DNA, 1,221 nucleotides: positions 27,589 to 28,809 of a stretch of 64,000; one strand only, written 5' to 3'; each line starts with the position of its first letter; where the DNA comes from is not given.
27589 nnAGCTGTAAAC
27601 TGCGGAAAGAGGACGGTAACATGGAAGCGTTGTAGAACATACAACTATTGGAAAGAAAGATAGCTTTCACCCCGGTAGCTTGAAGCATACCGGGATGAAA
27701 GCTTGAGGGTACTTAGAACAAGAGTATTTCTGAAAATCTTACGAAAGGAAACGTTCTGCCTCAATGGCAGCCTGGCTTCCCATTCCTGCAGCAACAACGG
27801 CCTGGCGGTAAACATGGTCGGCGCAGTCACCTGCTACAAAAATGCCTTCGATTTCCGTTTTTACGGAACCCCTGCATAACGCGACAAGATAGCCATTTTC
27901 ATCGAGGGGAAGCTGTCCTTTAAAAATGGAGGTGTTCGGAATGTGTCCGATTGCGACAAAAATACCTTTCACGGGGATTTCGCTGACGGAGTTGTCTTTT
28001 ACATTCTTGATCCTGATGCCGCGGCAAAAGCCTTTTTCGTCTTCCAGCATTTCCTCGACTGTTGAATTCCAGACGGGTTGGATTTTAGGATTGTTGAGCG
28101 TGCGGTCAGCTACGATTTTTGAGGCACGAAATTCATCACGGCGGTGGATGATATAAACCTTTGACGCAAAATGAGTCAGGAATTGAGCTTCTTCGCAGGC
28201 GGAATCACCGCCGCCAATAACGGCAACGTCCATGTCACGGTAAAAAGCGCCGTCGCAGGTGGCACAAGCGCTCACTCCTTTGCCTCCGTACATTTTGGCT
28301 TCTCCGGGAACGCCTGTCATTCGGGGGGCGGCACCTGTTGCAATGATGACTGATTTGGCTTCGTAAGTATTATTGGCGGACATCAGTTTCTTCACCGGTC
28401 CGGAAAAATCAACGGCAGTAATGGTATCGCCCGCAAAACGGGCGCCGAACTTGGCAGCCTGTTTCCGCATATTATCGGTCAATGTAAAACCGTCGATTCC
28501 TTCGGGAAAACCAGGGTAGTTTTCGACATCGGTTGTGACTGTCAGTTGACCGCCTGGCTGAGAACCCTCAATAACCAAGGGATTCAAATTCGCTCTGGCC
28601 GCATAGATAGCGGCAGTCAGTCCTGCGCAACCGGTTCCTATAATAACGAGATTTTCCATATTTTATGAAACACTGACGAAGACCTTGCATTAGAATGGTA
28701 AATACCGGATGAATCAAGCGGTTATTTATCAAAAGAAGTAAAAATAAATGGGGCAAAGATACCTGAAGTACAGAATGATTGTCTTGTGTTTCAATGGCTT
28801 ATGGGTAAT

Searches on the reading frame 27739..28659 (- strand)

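Call 73: search_protein_families(library=pfam, proteins=[window:27739-28659:-], max_evalue=0.001)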
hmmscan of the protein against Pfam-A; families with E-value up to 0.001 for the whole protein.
window:27739-28659:- (306 aa): 11 families
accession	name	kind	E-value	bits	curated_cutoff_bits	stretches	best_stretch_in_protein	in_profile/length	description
PF07992.20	Pyr_redox_2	-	1.1e-50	173.2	26.1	1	3-294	2-291/291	Pyridine nucleotide-disulphide oxidoreductase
PF13738.12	Pyr_redox_3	-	3.7e-20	72.8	30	1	80-277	104-305/305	Pyridine nucleotide-disulphide oxidoreductase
PF00070.33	Pyr_redox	-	5.4e-18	65.7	22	1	145-218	2-80/82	Pyridine nucleotide-disulphide oxidoreductase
PF01266.30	DAO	-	1.7e-06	28.3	27.9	1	4-37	2-37/353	FAD dependent oxidoreductase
PF00890.30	FAD_binding_2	-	4.3e-06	26.6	20.4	1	4-39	2-38/414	FAD binding domain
PF03486.20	HI0933_like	-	1.1e-05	25.5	50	0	3-35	2-34/244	HI0933-like protein Rossmann domain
PF01134.28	GIDA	-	1.3e-05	24.8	22.1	0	4-30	2-28/391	Glucose inhibited division protein A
PF01946.23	Thi4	-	2.4e-05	24.1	26.2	0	3-33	19-50/235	Thi4 family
PF13450.12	NAD_binding_8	-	4.8e-05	24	21.9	1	6-44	1-40/68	NAD(P)-binding Rossmann-like domain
PF12831.13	FAD_oxidored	-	0.00025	20.9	27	1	4-48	2-50/416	FAD dependent oxidoreductase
PF13434.12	Lys_Orn_oxgnase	-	0.00061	19.5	21.3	0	94-177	141-225/339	L-lysine 6-monooxygenase/L-ornithine 5-monooxygenase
